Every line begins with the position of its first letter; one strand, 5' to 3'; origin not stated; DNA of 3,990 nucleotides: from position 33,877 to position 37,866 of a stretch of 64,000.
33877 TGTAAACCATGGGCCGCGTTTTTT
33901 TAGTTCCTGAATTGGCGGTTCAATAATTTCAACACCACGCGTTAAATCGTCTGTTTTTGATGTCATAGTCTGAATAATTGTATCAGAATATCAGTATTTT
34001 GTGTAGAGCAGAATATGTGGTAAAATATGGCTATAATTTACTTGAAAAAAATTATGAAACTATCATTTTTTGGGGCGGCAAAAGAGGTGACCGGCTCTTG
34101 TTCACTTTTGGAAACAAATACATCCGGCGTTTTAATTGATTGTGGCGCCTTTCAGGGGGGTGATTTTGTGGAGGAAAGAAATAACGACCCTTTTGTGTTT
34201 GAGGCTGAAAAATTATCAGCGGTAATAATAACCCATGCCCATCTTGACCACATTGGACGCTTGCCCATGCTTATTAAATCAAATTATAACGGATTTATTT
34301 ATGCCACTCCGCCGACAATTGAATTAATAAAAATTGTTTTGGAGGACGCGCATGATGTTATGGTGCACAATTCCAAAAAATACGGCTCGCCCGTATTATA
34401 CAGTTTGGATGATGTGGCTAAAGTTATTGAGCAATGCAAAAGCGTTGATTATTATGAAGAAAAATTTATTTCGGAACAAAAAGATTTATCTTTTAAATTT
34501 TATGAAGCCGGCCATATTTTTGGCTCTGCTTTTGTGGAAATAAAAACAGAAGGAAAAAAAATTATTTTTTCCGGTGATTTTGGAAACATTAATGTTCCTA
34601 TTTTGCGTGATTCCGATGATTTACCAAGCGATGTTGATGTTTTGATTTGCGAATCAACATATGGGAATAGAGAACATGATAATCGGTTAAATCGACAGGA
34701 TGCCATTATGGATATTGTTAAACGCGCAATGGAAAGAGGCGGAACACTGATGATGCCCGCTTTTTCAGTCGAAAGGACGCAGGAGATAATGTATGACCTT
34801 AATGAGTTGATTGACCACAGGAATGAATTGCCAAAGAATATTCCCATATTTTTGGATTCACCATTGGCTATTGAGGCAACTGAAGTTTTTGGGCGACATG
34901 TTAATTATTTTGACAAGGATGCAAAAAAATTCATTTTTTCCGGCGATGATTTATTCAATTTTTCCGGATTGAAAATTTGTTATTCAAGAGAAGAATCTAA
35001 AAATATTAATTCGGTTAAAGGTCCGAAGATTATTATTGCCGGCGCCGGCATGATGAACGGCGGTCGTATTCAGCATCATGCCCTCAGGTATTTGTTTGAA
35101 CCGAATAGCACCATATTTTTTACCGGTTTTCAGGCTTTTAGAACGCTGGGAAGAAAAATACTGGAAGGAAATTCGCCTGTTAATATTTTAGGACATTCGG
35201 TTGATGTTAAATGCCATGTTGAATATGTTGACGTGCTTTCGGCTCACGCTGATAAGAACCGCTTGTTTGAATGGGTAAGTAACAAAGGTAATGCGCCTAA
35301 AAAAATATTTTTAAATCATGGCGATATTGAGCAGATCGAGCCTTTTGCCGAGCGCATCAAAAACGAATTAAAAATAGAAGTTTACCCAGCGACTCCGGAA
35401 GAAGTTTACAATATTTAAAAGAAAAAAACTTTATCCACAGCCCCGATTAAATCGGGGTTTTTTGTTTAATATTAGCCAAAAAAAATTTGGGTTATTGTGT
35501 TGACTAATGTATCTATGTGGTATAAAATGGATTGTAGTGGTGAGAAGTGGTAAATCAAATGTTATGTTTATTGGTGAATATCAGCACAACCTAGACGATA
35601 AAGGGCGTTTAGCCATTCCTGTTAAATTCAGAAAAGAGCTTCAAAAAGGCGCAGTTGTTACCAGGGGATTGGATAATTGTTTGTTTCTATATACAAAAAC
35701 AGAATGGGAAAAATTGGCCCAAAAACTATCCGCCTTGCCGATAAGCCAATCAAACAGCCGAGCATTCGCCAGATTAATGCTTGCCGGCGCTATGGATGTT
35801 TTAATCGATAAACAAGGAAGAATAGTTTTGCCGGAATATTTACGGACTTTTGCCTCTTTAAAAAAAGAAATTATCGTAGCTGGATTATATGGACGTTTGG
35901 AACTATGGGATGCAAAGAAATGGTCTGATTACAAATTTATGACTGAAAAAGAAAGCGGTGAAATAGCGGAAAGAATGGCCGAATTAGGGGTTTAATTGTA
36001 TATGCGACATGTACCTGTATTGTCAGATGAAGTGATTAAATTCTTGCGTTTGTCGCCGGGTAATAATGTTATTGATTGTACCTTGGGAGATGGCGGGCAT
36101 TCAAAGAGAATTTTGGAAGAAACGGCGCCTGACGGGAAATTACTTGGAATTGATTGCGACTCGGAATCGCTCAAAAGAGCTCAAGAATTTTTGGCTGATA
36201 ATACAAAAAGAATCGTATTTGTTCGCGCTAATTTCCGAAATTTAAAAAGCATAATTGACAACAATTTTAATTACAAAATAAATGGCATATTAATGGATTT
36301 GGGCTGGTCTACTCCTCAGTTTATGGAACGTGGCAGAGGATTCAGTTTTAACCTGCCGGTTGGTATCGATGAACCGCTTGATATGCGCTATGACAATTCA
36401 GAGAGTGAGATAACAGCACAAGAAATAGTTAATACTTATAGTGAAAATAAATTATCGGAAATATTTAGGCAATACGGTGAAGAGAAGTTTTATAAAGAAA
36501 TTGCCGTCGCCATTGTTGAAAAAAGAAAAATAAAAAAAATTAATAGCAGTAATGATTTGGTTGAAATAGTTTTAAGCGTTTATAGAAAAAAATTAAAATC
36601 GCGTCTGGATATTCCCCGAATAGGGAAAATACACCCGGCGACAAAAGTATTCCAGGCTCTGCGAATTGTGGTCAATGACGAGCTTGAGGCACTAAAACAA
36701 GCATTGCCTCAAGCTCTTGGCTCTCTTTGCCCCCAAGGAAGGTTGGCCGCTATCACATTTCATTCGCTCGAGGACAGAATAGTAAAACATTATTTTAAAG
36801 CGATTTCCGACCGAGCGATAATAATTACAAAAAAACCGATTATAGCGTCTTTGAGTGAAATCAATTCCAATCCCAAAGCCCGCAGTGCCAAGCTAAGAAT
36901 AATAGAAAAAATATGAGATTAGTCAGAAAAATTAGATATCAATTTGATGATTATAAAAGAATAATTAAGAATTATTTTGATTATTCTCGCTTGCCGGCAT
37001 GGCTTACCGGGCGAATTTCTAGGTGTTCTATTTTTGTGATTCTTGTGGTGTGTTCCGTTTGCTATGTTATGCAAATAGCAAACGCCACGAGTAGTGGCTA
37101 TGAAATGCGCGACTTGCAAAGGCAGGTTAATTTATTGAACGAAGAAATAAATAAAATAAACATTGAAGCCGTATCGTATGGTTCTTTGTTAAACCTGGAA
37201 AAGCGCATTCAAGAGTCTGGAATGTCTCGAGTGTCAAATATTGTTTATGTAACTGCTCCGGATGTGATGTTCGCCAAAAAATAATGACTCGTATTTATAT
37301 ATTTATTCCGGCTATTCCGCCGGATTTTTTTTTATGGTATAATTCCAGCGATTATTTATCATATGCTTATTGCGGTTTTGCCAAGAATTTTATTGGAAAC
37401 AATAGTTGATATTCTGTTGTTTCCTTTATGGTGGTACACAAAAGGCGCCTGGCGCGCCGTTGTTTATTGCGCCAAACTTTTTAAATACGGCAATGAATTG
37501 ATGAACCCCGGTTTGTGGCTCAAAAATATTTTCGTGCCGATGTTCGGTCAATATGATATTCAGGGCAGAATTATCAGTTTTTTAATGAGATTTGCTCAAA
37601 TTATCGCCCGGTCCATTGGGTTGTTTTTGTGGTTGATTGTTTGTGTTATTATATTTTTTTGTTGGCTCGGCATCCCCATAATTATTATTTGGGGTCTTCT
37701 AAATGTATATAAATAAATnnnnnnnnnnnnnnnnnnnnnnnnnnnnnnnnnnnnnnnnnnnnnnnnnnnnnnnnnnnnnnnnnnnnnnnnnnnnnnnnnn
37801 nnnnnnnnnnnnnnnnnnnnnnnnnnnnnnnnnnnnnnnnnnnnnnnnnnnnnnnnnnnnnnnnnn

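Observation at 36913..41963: Minimal dcw cluster in which ftsI and the mur ligases are replaced by a membrane-tethered zinc-ribbon Clp-like AAA+ ATPase flanked by two small membrane proteins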

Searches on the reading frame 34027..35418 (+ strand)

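Call 35: search_protein_families(library=ncbifam, proteins=[window:34027-35418:+], max_evalue=0.001)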
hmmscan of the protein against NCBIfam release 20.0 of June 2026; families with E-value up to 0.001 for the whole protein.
window:34027-35418:+ (463 aa): 14 families
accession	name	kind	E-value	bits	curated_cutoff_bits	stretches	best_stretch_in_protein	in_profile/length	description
NF045584.1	cas14_MBL_CASP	equivalog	9.1e-117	390.9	800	1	10-451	1-428/612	type VII CRISPR-associated protein Cas14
TIGR03675.1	arCOG00543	equivalog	9.3e-95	318.2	580.2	1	7-455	172-622/631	beta-CASP ribonuclease aCPSF1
TIGR04122.1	Xnuc_lig_assoc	equivalog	7.4e-16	57.9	325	1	150-263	74-187/326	ligase-associated DNA damage response exonuclease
TIGR00649.1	MG423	subfamily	2.8e-10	39.2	400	1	15-198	6-172/546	RNase J family beta-CASP ribonuclease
NF047419.1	RNase_J1_RnjA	exception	6.6e-10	38.3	820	1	56-109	53-105/549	ribonuclease J1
NF000801.0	PRK00055.1-3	equivalog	2.4e-07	30.1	252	0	24-85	21-76/307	ribonuclease Z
TIGR02651.1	RNase_Z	equivalog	4.3e-07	29.3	292.95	0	25-85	20-74/302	ribonuclease Z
NF000439.2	blaAIM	exception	2.7e-05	23.9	675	1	11-112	43-145/303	AIM family subclass B3 metallo-beta-lactamase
NF041851.1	cyc_nuc_deg_phdiest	equivalog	2.8e-05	23.6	400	1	23-218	19-192/253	cyclic nucleotide-degrading phosphodiesterase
NF002553.0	PRK02113.1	equivalog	3.6e-05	23.3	386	1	24-102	36-108/252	MBL fold metallo-hydrolase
NF041809.1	Avs1a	equivalog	0.00027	19.8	420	1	22-87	6-71/387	AVAST type 1 anti-phage system MBL fold metallo-hydrolase Avs1a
TIGR03413.1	GSH_gloB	equivalog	0.00034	20.1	200.8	0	62-114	43-95/248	hydroxyacylglutathione hydrolase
TIGR00361.1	ComEC_Rec2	equivalog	0.00039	18.7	190.05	1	23-86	451-515/663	DNA internalization-related competence protein ComEC/Rec2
NF033105.1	bla_subclass_B3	equivalog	0.00043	19.7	240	1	24-82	24-81/257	subclass B3 metallo-beta-lactamase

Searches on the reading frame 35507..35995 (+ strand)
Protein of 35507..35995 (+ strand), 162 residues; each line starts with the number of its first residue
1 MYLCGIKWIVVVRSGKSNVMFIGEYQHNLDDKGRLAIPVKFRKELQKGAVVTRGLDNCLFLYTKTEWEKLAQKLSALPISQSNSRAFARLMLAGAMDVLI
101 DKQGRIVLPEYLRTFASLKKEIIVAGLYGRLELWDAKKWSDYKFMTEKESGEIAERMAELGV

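Call 3: search_protein_families(library=pfam, proteins=[window:35507-35995:+], max_evalue=0.01)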
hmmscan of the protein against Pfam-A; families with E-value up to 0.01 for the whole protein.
window:35507-35995:+ (162 aa): 1 family
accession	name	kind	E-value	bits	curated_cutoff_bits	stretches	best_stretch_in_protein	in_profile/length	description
PF02381.23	MraZ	-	3.4e-40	136.3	23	2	20-89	1-71/72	MraZ protein, putative antitoxin-like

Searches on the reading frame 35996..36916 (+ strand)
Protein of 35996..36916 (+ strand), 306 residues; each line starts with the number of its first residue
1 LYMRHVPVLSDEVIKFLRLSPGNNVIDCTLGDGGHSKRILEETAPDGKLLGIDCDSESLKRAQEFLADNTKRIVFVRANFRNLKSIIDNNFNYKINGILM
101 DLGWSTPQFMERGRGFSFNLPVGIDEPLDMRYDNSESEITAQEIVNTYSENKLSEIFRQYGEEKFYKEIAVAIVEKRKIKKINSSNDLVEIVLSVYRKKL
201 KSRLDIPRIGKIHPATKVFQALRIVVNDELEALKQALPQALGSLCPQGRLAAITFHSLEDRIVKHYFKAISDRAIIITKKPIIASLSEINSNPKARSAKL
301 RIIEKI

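Call 3: search_protein_families(library=pfam, proteins=[window:35996-36916:+], max_evalue=0.01)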
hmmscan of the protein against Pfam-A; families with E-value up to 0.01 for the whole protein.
window:35996-36916:+ (306 aa): 6 families
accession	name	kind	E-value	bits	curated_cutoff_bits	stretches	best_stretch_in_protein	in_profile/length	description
PF01795.25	Methyltransf_5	-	5.8e-100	335.2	27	1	3-306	2-309/309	MraW methylase family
PF13847.12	Methyltransf_31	-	1.2e-07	31.9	27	1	20-95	2-79/145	Methyltransferase domain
PF13649.12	Methyltransf_25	-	2e-05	25.6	27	1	25-92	1-66/97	Methyltransferase domain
PF08704.16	GCD14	-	0.00073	19.7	26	1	13-102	32-121/247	tRNA methyltransferase complex GCD14 subunit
PF01209.24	Ubie_methyltran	-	0.0013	18.5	20.1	1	13-92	39-118/233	ubiE/COQ5 methyltransferase family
PF01728.25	FtsJ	-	0.0025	18.2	24.1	1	15-103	17-100/181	FtsJ-like methyltransferase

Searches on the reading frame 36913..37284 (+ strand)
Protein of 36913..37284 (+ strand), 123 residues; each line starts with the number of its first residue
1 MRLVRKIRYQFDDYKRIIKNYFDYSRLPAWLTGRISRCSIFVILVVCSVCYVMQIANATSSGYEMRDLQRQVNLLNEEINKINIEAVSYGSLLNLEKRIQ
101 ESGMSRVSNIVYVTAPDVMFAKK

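Call 3: search_protein_families(library=pfam, proteins=[window:36913-37284:+], max_evalue=0.01)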
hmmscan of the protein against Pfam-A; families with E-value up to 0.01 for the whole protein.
window:36913-37284:+ (123 aa): 0 families

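Call 4: search_protein_families(library=ncbifam, proteins=[window:36913-37284:+], max_evalue=0.01)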
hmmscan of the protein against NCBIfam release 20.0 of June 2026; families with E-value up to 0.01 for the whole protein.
window:36913-37284:+ (123 aa): 1 family
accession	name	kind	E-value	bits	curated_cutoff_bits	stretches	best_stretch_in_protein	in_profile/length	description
NF053549.1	FtsL_Actino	equivalog_domain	2.6e-05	24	55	1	40-114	7-81/83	cell division protein FtsL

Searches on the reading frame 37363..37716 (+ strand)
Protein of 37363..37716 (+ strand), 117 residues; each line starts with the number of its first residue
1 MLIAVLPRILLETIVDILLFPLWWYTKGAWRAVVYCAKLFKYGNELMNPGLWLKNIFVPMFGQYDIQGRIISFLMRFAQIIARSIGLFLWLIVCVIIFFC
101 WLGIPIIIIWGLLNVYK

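Call 3: search_protein_families(library=pfam, proteins=[window:37363-37716:+], max_evalue=0.01)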
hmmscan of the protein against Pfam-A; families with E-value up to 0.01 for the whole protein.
window:37363-37716:+ (117 aa): 0 families

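Call 4: search_protein_families(library=ncbifam, proteins=[window:37363-37716:+], max_evalue=0.01)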
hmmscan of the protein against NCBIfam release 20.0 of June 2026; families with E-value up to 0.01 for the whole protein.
window:37363-37716:+ (117 aa): 0 families

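Call 23: find_homologous_proteins(query=window:37363-37716:+, max_evalue=0.001)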
Query window:37363-37716:+ (117 aa): 219 proteins with E <= 0.001 among 225 candidates; the best 120 are listed.
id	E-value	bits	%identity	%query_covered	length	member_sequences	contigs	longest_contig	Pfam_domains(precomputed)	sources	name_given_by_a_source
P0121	2.9e-64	233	87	100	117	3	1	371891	-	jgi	-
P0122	7.3e-56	206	78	100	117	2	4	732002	-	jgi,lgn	jgi:hypothetical protein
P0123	5.1e-43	164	65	100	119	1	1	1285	-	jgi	jgi:hypothetical protein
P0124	8.3e-41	157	62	99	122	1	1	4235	-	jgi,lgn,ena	-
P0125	8.5e-41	157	63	97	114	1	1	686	-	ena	-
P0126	9.0e-40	154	58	100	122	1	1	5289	-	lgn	-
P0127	9.2e-40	154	63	96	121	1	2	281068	-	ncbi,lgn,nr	ncbi:MAG: hypothetical protein PHD72_00140 [Patescibacteria group bacterium]|nr:hypothetical protein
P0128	2.5e-39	152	57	100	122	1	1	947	-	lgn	-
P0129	4.6e-38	148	55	99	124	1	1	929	-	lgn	-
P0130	7.0e-38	148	55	90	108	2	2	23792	-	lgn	-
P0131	7.8e-38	147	52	97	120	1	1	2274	-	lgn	-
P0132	8.9e-38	147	58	97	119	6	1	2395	-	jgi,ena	-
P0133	9.6e-38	147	57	96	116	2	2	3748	-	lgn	-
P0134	1.2e-37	147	56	99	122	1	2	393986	-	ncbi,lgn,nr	ncbi:MAG: hypothetical protein NTW66_03225 [Candidatus Magasanikbacteria bacterium]|nr:hypothetical 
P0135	1.3e-37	147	56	100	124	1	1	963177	-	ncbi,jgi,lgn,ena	ncbi:MAG: hypothetical protein WC526_03020 [Patescibacteria group bacterium]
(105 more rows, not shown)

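Call 39: predict_structure(alignment_id=A3)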
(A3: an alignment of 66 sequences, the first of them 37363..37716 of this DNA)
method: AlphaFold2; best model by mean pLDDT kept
length: 117 residues; sequences in the alignment: 66
mean_pLDDT: 93.4   pTM: 0.71
mean pLDDT of the five models: 93.4, 93.0, 90.6, 89.5, 85.9
residues with pLDDT >= 90: 97; 70-90: 19; 50-70: 1; < 50: 0
segments of 3 or more residues with pLDDT < 50: none
pLDDT, mean of each block of 10 residues (from residue 1): 86 90 94 98 96 92 91 95 98 98 93 90
secondary structure, 60 per line:
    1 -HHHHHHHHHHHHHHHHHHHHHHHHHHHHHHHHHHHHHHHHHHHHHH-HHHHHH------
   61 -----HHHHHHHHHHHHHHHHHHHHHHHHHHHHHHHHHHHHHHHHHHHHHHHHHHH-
elements in order: H2-47 H49-54 H66-116

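Call 45: fold_search(model_id=the predicted structure, library=pdb)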
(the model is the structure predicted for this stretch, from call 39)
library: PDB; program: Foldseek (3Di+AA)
matches with E <= 10: 43; with E <= 0.001: 0
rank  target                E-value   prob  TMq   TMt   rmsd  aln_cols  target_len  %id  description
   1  8rq4                  2.4e+00  0.18  0.31  0.04   6.0        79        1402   14  Cryo-em structure of the rat Multidrug resistance-associated protein 2 (rMrp2) in complex with probenecid (released 2024-02-14)
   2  7w5z_X                3.7e+00  0.09  0.23  0.22   7.4        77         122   17  Cryo-EM structure of Tetrahymena thermophila mitochondrial complex IV, composite dimer model (released 2022-04-06)
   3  2xnd_J                4.4e+00  0.09  0.21  0.32   9.6        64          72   22  Crystal structure of bovine F1-c8 sub-complex of ATP Synthase (released 2010-09-15)
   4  7lbm_n                4.7e+00  0.08  0.22  0.12   7.2        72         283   12  Structure of the human Mediator-bound transcription pre-initiation complex (released 2021-03-24)
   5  9p6i_A                5.0e+00  0.10  0.23  0.16   7.0        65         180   14  Crystal Structure of the Histidine Kinase VC2136 from Vibrio cholerae serotype O1 (released 2025-08-20)
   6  6z1r_K                5.3e+00  0.09  0.25  0.35   6.6        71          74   14  bovine ATP synthase F1-peripheral stalk domain, state 2 (released 2020-09-09)
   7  9tg4_E                5.6e+00  0.12  0.26  0.09  10.3        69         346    9  Structure of the YbjP lipoprotein bound to the AcrABZ-TolC efflux pump (released 2026-04-08)
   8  9hzm_0                6.3e+00  0.10  0.36  0.26   7.9       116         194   10  235 A SynPspA H1-5 rod after incubation with EPL (released 2025-08-13)
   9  8b6h_EG               6.3e+00  0.08  0.23  0.26   6.1        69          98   12  Cryo-EM structure of cytochrome c oxidase dimer (complex IV) from respiratory supercomplex of Tetrahymena thermophila (released 2023-03-29)
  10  5lm1_A                6.6e+00  0.18  0.41  0.18   4.3        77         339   13  Crystal Structure of HD-PTP phosphatase in complex with UBAP1 (released 2016-11-30)
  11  9tg4_G                6.6e+00  0.10  0.26  0.09  10.3        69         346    9  Structure of the YbjP lipoprotein bound to the AcrABZ-TolC efflux pump (released 2026-04-08)
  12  1g4y_B                6.6e+00  0.08  0.18  0.26   7.7        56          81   14  1.60 A CRYSTAL STRUCTURE OF THE GATING DOMAIN FROM SMALL CONDUCTANCE POTASSIUM CHANNEL COMPLEXED WITH CALCIUM-CALMODUL (released 2001-05-09)
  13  9l76_B                6.6e+00  0.06  0.20  0.21  17.6        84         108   12  Structures and mechanism of the nicotinamide nucleotide transhydrogenase from E. coli (released 2026-01-07)
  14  8tsh_F                6.6e+00  0.04  0.20  0.10  29.9       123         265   10  S. thermodepolymerans KpsMT(E151Q)-KpsE in complex with ATP (released 2024-04-17)
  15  3zo6_E                7.0e+00  0.12  0.32  0.47   5.0        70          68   14  Crystal structure of Bacillus pseudofirmus OF4 mutant ATP synthase c12 ring. (released 2013-05-01)
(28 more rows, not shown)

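Call 66: search_protein_families(library=padloc, proteins=[window:37363-37716:+], max_evalue=0.001)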
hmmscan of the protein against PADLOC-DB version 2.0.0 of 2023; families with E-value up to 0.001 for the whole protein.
window:37363-37716:+ (117 aa): 0 families
